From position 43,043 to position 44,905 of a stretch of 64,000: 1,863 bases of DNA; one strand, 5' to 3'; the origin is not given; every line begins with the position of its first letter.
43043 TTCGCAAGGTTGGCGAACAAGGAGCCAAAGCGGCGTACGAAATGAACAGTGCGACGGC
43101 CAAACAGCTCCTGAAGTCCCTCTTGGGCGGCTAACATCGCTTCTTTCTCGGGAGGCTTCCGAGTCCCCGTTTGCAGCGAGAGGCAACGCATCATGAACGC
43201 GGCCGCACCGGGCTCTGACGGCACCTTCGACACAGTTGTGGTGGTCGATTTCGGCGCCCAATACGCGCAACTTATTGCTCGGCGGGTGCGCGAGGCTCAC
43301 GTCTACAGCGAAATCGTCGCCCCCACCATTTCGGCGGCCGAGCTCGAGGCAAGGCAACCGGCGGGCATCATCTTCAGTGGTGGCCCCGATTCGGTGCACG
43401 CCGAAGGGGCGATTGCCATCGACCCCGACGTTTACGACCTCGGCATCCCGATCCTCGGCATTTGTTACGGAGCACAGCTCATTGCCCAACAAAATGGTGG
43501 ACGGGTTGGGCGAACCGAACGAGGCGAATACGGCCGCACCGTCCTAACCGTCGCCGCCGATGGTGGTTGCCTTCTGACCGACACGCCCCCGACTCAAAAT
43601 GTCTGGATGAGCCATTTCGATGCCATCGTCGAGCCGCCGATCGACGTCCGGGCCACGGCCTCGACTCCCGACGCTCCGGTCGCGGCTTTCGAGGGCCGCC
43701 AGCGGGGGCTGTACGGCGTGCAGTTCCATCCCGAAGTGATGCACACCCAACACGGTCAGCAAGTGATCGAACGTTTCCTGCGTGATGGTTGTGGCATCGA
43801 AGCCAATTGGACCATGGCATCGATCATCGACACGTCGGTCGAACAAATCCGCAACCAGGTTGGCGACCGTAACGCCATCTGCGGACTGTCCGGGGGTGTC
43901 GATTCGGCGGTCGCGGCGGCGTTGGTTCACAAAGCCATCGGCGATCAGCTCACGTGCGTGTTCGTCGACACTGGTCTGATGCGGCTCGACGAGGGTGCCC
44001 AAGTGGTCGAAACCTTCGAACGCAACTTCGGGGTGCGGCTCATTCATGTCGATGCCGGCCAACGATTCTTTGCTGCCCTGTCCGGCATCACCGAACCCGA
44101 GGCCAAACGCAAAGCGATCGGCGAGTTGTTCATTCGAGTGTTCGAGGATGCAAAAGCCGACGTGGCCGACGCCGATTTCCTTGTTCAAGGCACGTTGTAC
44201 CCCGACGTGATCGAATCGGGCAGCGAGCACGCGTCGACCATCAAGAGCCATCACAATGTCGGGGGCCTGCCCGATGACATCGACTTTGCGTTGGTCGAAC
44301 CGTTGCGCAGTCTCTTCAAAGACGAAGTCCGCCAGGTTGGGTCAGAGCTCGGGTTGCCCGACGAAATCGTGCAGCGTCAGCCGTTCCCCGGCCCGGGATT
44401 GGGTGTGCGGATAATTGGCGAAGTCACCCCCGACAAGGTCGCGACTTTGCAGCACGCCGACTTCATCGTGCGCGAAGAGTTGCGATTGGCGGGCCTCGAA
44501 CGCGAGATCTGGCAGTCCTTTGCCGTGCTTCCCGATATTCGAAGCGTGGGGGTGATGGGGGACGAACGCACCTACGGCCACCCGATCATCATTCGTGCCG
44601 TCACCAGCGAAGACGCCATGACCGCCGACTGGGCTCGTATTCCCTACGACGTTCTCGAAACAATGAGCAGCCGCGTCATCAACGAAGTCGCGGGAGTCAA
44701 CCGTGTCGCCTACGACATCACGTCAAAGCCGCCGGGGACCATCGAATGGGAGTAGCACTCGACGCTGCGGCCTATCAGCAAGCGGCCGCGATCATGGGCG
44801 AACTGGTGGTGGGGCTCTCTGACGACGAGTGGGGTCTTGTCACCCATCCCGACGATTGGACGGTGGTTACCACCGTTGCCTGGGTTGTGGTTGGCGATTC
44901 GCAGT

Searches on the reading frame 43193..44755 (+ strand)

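Call 74: search_protein_families(library=pfam, proteins=[window:43193-44755:+], max_evalue=0.001)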
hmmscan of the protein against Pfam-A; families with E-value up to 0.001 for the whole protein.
window:43193-44755:+ (520 aa): 6 families
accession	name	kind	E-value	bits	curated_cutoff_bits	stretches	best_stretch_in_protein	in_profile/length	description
PF00958.27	GMP_synt_C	-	2.1e-44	149.9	27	1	428-519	1-92/92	GMP synthase C terminal domain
PF00117.34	GATase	-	1.1e-41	143.1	22.8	1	16-196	1-187/190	Glutamine amidotransferase class-I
PF02540.23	NAD_synthase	-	2.2e-10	40.5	21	1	215-291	8-84/242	NAD synthase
PF07722.19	Peptidase_C26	-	1.4e-08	35.3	20.5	1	79-181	100-219/219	Peptidase C26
PF03054.22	tRNA_Me_trans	-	0.00015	21.9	20.6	1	228-260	3-34/202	tRNA methyl transferase HUP domain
PF06508.19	QueC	-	0.00074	19.5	22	0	228-288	2-60/210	Queuosine biosynthesis protein QueC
